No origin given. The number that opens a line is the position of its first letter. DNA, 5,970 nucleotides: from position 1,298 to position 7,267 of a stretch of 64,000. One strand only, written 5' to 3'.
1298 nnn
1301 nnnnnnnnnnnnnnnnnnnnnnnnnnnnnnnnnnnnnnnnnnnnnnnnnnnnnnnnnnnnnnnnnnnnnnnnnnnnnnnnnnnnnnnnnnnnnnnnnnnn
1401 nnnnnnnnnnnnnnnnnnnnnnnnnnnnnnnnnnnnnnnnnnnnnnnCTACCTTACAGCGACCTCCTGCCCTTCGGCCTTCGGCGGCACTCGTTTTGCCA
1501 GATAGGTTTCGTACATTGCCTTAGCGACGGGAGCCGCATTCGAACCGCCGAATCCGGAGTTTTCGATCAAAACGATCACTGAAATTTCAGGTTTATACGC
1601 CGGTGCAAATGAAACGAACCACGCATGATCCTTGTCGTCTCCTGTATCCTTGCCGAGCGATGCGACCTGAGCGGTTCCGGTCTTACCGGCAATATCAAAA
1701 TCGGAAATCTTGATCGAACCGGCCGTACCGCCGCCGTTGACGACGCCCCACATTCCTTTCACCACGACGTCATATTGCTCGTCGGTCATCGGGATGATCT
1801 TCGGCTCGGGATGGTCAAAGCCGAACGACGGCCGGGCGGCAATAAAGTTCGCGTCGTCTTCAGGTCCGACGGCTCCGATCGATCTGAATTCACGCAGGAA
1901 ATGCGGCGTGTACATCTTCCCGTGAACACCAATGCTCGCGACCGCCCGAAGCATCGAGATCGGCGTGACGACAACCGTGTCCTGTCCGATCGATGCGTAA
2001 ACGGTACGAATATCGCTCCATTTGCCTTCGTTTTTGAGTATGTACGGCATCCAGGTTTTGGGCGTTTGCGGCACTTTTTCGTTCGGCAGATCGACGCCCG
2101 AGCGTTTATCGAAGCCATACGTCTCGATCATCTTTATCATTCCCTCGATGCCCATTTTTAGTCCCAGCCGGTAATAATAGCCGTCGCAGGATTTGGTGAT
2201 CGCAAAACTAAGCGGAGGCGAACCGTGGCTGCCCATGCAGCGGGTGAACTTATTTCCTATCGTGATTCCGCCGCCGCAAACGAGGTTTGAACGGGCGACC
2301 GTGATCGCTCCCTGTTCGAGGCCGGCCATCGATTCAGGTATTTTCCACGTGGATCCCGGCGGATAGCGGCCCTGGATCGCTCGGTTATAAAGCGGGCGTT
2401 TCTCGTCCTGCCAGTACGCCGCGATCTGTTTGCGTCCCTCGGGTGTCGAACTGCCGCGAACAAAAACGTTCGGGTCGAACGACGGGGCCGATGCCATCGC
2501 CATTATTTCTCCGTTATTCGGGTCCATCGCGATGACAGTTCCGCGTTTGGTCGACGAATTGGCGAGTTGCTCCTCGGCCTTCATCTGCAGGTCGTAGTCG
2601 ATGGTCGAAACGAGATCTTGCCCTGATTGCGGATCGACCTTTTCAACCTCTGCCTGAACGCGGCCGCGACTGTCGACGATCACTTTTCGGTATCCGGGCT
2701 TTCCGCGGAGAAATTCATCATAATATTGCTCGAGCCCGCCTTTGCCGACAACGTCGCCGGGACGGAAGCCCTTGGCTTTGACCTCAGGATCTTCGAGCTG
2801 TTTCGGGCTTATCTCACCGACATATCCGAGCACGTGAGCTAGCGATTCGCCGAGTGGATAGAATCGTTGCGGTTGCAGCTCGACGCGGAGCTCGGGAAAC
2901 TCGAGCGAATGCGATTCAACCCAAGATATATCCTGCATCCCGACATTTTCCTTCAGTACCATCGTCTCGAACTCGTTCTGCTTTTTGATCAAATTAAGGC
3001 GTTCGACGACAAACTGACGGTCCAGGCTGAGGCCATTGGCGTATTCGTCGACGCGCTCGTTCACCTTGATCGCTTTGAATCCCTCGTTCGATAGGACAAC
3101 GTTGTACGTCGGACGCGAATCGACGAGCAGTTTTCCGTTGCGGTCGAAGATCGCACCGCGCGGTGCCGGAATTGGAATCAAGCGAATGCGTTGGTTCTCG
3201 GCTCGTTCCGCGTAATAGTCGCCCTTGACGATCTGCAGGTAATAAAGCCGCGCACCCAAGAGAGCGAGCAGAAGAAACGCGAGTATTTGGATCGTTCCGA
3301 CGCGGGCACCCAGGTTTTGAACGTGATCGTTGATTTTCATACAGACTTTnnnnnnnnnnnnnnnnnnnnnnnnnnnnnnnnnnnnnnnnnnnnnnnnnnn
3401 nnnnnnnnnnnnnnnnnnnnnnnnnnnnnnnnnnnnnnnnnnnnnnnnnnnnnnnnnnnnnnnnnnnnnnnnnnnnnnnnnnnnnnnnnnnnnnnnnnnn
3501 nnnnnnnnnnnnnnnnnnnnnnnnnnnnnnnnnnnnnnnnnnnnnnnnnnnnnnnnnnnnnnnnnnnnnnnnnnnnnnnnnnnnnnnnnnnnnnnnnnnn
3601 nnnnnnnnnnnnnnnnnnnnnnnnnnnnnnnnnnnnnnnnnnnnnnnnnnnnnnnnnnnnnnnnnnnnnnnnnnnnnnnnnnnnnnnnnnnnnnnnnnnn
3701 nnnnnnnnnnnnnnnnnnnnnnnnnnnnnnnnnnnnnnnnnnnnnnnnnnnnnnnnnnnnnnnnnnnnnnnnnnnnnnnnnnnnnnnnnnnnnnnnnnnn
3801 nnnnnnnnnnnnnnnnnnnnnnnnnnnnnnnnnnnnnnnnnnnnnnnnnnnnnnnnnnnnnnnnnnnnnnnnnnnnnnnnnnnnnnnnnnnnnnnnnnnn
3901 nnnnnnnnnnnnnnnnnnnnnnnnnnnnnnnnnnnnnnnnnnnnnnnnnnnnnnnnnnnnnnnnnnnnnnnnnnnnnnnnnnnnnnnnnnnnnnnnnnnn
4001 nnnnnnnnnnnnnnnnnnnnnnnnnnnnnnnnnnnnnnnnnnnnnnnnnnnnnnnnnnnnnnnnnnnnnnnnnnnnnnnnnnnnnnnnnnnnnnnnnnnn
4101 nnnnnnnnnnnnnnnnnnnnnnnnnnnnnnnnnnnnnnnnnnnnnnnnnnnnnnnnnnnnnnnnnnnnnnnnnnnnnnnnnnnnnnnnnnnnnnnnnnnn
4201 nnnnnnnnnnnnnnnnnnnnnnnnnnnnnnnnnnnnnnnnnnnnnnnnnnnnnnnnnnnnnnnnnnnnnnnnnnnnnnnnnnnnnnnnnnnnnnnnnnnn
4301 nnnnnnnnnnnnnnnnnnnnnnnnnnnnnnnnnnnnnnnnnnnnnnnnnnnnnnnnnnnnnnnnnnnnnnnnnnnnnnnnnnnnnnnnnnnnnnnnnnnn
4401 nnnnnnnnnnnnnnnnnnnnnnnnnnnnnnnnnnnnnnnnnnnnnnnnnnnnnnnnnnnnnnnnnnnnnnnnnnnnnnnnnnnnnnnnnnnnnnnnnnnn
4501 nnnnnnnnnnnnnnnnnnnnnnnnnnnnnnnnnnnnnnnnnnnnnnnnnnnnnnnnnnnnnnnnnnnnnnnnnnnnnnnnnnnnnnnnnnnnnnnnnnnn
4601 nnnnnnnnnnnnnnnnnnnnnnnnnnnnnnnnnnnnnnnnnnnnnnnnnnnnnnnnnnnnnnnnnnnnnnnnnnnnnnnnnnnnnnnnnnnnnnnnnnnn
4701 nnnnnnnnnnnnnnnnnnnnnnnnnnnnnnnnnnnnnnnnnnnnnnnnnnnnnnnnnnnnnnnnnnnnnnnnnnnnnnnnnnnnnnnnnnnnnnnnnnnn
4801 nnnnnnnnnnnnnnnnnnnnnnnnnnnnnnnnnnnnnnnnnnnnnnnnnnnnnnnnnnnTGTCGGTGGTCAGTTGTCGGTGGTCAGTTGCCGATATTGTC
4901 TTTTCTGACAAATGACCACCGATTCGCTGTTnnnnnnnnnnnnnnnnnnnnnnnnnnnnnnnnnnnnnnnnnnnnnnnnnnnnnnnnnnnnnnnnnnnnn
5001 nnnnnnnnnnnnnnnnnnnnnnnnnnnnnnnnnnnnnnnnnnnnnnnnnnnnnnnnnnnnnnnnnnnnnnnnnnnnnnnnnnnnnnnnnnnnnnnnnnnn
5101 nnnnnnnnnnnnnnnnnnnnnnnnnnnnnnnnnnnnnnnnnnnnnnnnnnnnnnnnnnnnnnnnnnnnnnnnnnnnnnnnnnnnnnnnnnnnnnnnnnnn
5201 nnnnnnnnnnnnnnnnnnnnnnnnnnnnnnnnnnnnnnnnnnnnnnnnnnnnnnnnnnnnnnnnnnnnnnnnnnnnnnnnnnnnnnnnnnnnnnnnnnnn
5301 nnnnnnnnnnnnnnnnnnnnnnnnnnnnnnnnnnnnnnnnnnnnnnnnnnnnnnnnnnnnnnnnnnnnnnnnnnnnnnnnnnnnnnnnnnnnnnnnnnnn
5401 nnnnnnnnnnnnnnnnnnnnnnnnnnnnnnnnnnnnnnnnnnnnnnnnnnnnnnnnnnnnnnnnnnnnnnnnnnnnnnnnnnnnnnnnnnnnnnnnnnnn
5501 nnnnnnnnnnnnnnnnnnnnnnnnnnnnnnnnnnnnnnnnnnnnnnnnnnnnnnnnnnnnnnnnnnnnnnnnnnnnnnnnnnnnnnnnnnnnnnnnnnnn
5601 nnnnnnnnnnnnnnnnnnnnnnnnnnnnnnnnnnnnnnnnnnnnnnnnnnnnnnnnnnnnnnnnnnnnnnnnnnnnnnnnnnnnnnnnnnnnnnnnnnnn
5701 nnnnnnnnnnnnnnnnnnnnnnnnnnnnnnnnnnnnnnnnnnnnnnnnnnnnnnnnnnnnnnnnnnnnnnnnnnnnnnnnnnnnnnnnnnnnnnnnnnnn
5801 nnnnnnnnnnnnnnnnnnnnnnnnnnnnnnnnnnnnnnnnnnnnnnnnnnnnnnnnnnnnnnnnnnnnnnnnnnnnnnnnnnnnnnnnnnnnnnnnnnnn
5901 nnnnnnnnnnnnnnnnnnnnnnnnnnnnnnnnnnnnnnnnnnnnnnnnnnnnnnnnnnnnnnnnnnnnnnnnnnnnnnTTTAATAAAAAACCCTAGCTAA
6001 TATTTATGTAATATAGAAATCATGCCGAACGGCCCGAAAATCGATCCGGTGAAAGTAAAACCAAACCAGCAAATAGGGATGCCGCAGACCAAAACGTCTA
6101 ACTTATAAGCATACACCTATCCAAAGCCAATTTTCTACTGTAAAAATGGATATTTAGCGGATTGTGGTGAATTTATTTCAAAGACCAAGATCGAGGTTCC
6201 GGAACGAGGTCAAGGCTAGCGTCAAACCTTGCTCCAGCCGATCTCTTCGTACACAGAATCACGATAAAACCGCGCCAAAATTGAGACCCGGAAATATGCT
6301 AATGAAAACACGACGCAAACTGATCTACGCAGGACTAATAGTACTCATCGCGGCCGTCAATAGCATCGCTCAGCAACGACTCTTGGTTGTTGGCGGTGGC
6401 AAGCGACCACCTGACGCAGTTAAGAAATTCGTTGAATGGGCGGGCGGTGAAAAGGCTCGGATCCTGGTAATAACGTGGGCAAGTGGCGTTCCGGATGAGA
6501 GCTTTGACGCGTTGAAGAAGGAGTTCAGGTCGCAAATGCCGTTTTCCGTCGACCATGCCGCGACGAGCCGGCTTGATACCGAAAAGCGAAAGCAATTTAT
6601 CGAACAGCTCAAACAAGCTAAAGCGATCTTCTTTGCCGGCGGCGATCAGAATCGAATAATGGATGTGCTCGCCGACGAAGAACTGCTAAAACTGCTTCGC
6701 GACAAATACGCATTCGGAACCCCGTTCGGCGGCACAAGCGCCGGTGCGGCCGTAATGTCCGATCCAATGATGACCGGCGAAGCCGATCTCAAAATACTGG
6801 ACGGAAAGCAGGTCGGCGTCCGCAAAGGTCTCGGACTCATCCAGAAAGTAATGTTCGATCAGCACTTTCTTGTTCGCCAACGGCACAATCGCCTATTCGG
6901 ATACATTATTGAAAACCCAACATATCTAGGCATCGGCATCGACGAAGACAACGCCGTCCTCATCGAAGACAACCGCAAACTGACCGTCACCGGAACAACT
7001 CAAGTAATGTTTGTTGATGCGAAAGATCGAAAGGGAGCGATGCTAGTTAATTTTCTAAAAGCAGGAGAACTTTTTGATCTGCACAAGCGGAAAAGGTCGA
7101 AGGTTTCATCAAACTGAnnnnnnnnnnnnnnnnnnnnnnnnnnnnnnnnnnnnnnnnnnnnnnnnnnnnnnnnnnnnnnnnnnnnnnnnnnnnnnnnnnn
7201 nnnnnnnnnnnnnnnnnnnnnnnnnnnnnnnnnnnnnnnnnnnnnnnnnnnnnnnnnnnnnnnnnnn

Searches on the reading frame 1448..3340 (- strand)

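Call 50: search_protein_families(library=pfam, proteins=[window:1448-3340:-], max_evalue=0.00001)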
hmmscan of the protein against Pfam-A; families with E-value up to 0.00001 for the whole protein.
window:1448-3340:- (630 aa): 2 families
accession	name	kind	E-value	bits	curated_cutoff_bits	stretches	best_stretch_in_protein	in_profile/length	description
PF00905.27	Transpeptidase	-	5.5e-58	197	22.1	1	267-610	1-298/299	Penicillin binding protein transpeptidase domain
PF03717.20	PBP_dimer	-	7.5e-43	147.5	24.4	1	56-232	1-179/180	Penicillin-binding Protein dimerisation domain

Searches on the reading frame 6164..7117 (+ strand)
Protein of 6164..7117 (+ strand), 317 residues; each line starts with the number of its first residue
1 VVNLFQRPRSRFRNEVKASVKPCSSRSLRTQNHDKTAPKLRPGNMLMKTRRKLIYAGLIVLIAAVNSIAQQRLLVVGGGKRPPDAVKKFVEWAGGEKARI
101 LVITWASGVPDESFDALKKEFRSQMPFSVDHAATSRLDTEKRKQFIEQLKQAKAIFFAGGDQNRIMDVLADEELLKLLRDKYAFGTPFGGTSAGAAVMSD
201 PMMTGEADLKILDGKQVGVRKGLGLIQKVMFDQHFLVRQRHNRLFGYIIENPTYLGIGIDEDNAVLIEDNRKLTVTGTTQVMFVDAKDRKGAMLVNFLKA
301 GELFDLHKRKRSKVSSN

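Call 51: search_protein_families(library=pfam, proteins=[window:6164-7117:+], max_evalue=0.00001)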
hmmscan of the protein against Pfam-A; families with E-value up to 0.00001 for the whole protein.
window:6164-7117:+ (317 aa): 1 family
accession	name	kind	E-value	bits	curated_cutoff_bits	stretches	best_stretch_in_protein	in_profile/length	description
PF03575.23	Peptidase_S51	-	2.3e-21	76.9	23.9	1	73-271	1-202/206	Peptidase family S51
